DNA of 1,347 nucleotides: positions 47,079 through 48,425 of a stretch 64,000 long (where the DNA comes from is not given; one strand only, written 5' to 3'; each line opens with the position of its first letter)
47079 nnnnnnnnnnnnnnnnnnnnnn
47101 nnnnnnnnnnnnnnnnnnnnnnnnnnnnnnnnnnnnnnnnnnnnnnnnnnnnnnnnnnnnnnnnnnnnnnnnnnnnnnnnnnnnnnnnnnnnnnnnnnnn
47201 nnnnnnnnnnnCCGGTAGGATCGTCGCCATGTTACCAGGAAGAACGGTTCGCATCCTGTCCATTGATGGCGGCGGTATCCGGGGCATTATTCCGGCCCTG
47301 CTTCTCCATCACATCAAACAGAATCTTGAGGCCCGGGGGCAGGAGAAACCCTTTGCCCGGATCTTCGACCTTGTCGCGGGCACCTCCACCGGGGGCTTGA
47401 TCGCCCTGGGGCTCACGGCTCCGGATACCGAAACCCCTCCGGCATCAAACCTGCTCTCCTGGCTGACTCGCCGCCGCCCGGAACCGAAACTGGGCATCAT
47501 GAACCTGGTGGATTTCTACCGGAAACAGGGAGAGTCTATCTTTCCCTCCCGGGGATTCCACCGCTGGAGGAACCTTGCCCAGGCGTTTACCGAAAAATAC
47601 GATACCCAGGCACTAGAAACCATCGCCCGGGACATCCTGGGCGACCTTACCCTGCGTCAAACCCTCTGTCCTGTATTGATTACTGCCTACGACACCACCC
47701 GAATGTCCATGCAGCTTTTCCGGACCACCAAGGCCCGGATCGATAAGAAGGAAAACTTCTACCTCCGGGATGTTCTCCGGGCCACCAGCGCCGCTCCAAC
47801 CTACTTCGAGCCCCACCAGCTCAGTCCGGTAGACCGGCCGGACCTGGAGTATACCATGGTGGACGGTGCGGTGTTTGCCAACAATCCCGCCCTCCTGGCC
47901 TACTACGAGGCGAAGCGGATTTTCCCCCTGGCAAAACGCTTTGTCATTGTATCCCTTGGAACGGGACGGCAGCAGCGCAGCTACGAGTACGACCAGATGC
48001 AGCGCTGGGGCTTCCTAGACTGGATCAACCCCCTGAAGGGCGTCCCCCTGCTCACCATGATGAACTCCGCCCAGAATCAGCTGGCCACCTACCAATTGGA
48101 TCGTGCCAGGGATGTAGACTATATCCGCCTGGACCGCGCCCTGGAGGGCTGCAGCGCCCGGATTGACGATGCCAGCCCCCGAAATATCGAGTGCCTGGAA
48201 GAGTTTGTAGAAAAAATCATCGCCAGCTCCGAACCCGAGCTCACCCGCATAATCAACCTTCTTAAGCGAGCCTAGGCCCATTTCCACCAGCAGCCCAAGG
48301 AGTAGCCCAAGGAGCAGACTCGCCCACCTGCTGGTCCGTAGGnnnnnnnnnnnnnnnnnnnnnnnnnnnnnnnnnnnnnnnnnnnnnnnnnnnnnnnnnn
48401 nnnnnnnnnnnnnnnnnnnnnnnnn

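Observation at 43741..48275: Three-gene operon: STAND-fused class III cyclase, stand-alone cNMP receptor and patatin phospholipase, a possible undescribed cyclic-nucleotide defence or signalling system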

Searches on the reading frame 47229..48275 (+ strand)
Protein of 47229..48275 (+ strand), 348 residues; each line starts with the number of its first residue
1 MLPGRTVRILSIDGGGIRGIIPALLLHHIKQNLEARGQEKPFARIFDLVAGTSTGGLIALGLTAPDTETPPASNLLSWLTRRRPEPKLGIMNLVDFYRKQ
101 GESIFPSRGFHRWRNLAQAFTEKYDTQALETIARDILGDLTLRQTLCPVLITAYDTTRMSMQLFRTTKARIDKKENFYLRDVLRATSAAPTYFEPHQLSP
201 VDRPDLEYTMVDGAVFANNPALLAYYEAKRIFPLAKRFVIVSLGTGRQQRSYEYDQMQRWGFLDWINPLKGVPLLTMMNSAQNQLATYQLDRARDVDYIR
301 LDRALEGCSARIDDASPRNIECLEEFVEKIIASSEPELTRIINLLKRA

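Call 6: search_protein_families(library=pfam, proteins=[window:47229-48275:+], max_evalue=0.01)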
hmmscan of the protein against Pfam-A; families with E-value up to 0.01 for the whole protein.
window:47229-48275:+ (348 aa): 1 family
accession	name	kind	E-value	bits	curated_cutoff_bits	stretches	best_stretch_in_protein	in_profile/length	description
PF01734.28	Patatin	-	5.2e-26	92.5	27.7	1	10-224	1-190/191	Patatin-like phospholipase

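Call 7: search_protein_families(library=padloc, proteins=[window:47229-48275:+], max_evalue=0.01)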
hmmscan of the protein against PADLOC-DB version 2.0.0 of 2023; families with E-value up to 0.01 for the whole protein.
window:47229-48275:+ (348 aa): 4 families
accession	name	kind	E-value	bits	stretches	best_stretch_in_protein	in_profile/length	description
PDLC00758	Effector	-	3.6e-65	218.4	2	91-336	64-311/331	Phospholipase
PDLC00757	Effector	-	5.6e-62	208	2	92-334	68-304/331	Phospholipase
PDLC00756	Effector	-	7.1e-29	98.9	1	90-305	9-216/280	Phospholipase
PDLC00755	Effector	-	1.3e-15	55.3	2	5-59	9-58/311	Phospholipase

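Call 8: search_protein_families(library=ncbifam, proteins=[window:47229-48275:+], max_evalue=0.01)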
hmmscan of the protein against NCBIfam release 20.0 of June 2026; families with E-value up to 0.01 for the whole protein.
window:47229-48275:+ (348 aa): 2 families
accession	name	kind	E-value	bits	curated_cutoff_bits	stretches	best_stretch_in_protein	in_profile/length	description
NF041079.1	CBASS_lipase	equivalog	2e-52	178.4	200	2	91-328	58-289/317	CBASS cGAMP-activated phospholipase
NF053870.1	DS2_1_antiphage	equivalog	5e-15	55.6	400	2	121-302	75-257/299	anti-phage phospholipase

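Call 12: find_homologous_proteins(query=window:47229-48275:+, max_evalue=1e-10)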
Query window:47229-48275:+ (348 aa): 7955 proteins with E <= 1e-10 among 8000 candidates; the best 120 are listed.
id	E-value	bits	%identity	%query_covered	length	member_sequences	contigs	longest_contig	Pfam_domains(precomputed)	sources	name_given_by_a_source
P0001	2.3e-229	778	99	100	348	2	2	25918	PF01734.28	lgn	-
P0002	9.8e-193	658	82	100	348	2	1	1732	PF01734.28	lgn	-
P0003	1.9e-128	446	57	100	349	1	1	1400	PF01734.28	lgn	-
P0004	1.2e-113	398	51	100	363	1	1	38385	PF01734.28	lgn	-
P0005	3.8e-112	393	51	100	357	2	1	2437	PF01734.28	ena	-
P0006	7.1e-109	382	51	100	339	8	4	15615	PF01734.28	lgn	-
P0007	2.3e-94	334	49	99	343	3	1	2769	PF01734.28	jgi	-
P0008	4.5e-93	330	46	98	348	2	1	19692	PF01734.28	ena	-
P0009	2.3e-91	325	45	98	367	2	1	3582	PF01734.28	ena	-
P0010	1.0e-89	319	44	99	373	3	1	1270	PF01734.28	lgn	-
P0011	1.6e-88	315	47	98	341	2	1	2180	PF01734.28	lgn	-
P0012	2.1e-88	315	44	99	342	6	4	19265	PF01734.28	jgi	jgi:patatin-like phospholipase/acyl hydrolase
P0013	1.0e-87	313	43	98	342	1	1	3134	PF01734.28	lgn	-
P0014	1.4e-87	312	45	99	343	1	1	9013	PF01734.28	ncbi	ncbi:patatin-like phospholipase family protein [Salinispira pacifica]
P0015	2.2e-87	311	46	98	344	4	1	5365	PF01734.28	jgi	jgi:patatin-like phospholipase/acyl hydrolase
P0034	6.2e-79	284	42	98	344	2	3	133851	PF01734.28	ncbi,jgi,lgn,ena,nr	ncbi:MAG: patatin-like phospholipase family protein [Spirochaetes bacterium]|nr:patatin-like phospho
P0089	3.5e-61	225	38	88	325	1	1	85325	PF01734.28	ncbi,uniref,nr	ncbi:patatin-like phospholipase family protein [Phormidium sp. LEGE 05292]|uniref:CBASS cGAMP-activa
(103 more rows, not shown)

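Call 13: find_encoding_contigs(protein=P0004, flank=8000, max_places=2)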
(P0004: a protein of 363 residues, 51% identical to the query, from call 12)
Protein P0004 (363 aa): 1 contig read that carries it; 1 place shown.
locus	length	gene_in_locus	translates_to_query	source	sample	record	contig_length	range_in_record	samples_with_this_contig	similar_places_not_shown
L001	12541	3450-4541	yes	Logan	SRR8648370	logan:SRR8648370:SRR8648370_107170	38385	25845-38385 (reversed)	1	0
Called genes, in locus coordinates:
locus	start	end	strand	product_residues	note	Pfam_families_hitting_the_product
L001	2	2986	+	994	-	?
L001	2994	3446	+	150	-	PF00027:cNMP_binding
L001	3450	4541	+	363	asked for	PF01734:Patatin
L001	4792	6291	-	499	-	PF00089:Trypsin, PF13365:Trypsin_2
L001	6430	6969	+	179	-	PF00334:NDK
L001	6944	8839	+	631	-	PF08439:Peptidase_M3_N (weak), PF01432:Peptidase_M3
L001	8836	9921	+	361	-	PF01210:NAD_Gly3P_dh_N, PF07479:NAD_Gly3P_dh_C, PF20618:GPD_NAD_C_bact (weak)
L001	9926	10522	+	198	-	PF00440:TetR_N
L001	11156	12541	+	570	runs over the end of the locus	PF00015:MCPsignal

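Call 14: find_encoding_contigs(protein=P0006, flank=8000, max_places=2)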
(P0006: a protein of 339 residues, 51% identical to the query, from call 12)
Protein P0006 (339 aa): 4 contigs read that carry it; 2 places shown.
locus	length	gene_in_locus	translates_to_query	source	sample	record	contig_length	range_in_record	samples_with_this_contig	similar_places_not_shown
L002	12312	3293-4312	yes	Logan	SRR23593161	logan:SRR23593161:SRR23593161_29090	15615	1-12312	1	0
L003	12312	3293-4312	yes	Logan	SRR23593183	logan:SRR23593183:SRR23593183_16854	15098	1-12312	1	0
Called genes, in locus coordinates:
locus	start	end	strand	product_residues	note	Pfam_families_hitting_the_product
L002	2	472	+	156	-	?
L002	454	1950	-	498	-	PF22052:DUF6937, PF22053:DUF6938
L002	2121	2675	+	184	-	PF01812:5-FTHF_cyc-lig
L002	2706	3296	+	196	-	PF20362:DUF6657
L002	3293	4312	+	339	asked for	PF01734:Patatin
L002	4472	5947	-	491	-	PF04151:PPC (faint), PF00089:Trypsin, PF13365:Trypsin_2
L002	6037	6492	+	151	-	PF00334:NDK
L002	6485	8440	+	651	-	PF08439:Peptidase_M3_N, PF01432:Peptidase_M3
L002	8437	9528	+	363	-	PF01210:NAD_Gly3P_dh_N, PF07479:NAD_Gly3P_dh_C, PF20618:GPD_NAD_C_bact (weak)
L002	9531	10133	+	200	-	PF00440:TetR_N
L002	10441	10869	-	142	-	PF13279:4HBT_2, PF03061:4HBT (weak)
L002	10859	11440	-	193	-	PF00293:NUDIX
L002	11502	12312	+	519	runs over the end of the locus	PF20030:bpMoxR, PF00158:Sigma54_activat (faint), PF01078:Mg_chelatase (faint), PF07724:AAA_2 (weak), PF00004:AAA (faint), PF07728:AAA_5, PF17868:AAA_lid_8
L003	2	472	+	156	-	?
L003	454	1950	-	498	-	PF22052:DUF6937, PF22053:DUF6938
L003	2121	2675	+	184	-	PF01812:5-FTHF_cyc-lig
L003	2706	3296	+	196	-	PF20362:DUF6657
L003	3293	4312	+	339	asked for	PF01734:Patatin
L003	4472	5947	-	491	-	PF04151:PPC (faint), PF00089:Trypsin, PF13365:Trypsin_2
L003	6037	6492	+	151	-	PF00334:NDK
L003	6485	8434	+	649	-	PF08439:Peptidase_M3_N, PF01432:Peptidase_M3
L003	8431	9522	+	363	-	PF01210:NAD_Gly3P_dh_N, PF07479:NAD_Gly3P_dh_C, PF20618:GPD_NAD_C_bact (weak)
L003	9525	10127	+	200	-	PF00440:TetR_N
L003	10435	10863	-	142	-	PF13279:4HBT_2, PF03061:4HBT (weak)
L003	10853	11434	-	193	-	PF00293:NUDIX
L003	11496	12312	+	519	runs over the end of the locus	PF20030:bpMoxR, PF00158:Sigma54_activat (faint), PF01078:Mg_chelatase (faint), PF07724:AAA_2 (weak), PF00004:AAA (faint), PF07728:AAA_5, PF17868:AAA_lid_8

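Call 15: find_encoding_contigs(protein=P0008, flank=8000, max_places=2)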
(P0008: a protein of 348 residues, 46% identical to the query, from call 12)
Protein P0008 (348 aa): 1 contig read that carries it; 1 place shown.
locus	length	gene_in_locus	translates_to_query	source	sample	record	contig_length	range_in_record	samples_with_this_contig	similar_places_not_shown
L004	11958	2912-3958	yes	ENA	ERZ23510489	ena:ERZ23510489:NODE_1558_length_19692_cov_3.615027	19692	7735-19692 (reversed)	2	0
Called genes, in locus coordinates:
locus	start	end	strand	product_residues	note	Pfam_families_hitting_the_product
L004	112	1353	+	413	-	PF00923:TAL_FSA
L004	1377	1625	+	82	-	-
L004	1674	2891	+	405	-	PF00083:Sugar_tr (faint), PF07690:MFS_1, PF13347:MFS_2, PF07690:MFS_1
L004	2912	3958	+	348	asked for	PF01734:Patatin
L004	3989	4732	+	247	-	PF14451:Ub-Mut7C, PF01927:Mut7-C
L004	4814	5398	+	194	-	PF01966:HD (weak)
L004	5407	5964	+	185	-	PF03352:Adenine_glyco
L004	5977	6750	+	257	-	PF01643:Acyl-ACP_TE, PF13279:4HBT_2 (faint), PF20791:Acyl-ACP_TE_C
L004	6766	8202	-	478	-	PF00171:Aldedh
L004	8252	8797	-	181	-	-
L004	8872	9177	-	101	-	PF02627:CMD (weak)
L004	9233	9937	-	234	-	-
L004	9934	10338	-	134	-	PF07883:Cupin_2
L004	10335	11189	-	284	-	PF03446:NAD_binding_2, PF03807:F420_oxidored (faint), PF14833:NAD_binding_11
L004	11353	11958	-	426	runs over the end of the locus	PF07690:MFS_1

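Call 34: search_solved_structures(query=window:47229-48272:+, max_evalue=0.00001, show_alignments=2)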
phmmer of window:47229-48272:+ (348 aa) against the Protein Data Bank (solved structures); distinct sequences matched with E-value up to 0.00001: 8.
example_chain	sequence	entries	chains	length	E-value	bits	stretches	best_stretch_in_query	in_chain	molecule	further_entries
1oxw_A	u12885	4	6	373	8.8e-29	103.9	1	4-332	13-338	Patatin | Patatin-17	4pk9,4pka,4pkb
9wn1_A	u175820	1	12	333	2.1e-28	102.7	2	91-288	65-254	Patatin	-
9wn0_A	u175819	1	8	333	2.1e-28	102.7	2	91-288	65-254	Patatin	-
9kh6_A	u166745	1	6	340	2.3e-28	102.6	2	91-288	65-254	Patatin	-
9kh7_A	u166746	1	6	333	2.2e-27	99.4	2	91-288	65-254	CBASS cGAMP-activated phospholipase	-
8zr9_A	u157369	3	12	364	6.6e-19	71.5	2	97-324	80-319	CGAMP-activated phospholipase CapV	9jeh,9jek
9kej_A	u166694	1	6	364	1.8e-18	70.1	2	97-324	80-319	CGAMP-activated phospholipase CapV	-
9iom_A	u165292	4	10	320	1.4e-06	31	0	7-60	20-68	cUMP-AMP-activated phospholipase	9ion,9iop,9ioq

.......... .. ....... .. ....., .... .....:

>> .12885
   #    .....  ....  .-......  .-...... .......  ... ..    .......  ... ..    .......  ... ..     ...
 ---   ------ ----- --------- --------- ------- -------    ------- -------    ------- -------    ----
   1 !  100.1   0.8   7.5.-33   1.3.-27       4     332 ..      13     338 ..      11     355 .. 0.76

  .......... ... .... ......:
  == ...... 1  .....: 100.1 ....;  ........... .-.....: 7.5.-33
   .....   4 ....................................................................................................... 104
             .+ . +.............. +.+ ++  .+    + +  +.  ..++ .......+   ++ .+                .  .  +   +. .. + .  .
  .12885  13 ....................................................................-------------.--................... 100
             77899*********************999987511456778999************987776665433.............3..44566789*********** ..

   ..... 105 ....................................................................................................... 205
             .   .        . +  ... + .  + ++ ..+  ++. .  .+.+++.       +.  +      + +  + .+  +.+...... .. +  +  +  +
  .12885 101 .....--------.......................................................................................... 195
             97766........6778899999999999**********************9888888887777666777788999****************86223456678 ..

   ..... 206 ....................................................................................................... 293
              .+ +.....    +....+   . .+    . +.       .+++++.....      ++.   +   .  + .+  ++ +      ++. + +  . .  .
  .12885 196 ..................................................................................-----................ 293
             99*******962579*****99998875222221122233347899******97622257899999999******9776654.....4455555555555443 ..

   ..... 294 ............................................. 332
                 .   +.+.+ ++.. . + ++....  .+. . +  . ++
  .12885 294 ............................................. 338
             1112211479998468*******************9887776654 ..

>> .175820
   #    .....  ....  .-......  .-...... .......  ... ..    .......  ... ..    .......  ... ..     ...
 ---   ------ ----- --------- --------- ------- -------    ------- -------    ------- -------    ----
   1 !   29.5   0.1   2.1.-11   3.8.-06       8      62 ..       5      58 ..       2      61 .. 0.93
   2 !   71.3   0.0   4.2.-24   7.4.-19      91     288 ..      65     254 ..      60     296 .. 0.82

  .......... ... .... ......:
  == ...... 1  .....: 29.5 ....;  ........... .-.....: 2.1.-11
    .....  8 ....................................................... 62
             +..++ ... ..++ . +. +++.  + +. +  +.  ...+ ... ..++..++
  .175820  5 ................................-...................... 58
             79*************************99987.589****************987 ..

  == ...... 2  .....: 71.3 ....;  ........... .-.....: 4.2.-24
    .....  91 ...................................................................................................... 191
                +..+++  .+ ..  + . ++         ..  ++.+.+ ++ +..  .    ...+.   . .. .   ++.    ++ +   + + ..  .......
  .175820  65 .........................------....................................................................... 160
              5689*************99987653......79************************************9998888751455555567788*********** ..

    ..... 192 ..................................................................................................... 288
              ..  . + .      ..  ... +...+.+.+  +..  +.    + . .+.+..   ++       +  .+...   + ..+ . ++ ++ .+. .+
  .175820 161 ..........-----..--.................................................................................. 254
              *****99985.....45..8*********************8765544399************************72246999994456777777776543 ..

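Call 60: find_encoding_contigs(protein=P0089, flank=5000, max_places=1)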
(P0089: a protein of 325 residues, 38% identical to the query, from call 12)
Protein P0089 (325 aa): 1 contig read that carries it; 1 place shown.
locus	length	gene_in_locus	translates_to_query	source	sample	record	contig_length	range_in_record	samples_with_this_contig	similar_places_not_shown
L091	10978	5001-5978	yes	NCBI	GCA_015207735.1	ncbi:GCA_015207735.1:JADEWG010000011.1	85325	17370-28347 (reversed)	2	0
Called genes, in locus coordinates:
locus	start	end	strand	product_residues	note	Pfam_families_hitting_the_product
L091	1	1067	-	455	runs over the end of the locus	PF26355:HTH_VMAP-M9, PF14516:AAA_35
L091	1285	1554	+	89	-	-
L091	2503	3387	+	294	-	PF01471:PG_binding_1 (weak)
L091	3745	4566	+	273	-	PF01471:PG_binding_1 (faint), PF05838:Glyco_hydro_108, PF09374:PG_binding_3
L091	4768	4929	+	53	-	-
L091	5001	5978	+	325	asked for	PF01734:Patatin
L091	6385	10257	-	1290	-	-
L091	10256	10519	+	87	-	-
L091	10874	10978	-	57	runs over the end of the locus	PF01402:RHH_1 (faint), PF07878:RHH_5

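Call 61: find_encoding_contigs(protein=P0034, flank=6000, max_places=1)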
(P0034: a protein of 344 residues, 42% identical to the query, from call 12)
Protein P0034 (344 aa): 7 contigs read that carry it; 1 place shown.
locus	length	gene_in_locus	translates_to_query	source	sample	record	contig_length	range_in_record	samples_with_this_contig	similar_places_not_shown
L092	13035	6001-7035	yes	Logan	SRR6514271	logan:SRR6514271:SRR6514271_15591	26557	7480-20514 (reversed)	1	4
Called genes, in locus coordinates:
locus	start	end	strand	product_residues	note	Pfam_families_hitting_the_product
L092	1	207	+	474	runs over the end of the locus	PF22422:MGH1-like_GH, PF03200:Glyco_hydro_63 (faint), PF01204:Trehalase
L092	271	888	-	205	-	PF08044:DUF1707, PF09922:LiaF-like_C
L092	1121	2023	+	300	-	PF08445:FR47 (faint), PF00583:Acetyltransf_1, PF13673:Acetyltransf_10 (weak), PF13508:Acetyltransf_7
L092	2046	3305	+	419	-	PF12832:MFS_1_like (weak), PF07690:MFS_1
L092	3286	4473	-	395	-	PF06925:MGDG_synth, PF00534:Glycos_transf_1, PF04101:Glyco_tran_28_C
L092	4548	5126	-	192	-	PF00440:TetR_N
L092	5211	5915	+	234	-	-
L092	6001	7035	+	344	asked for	PF01734:Patatin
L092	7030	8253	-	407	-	PF07690:MFS_1, PF00083:Sugar_tr (weak), PF07690:MFS_1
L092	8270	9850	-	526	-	PF00370:FGGY_N, PF02782:FGGY_C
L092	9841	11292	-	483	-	PF00202:Aminotran_3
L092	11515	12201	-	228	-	PF00596:Aldolase_II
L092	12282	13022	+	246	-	PF00440:TetR_N, PF13305:TetR_C_33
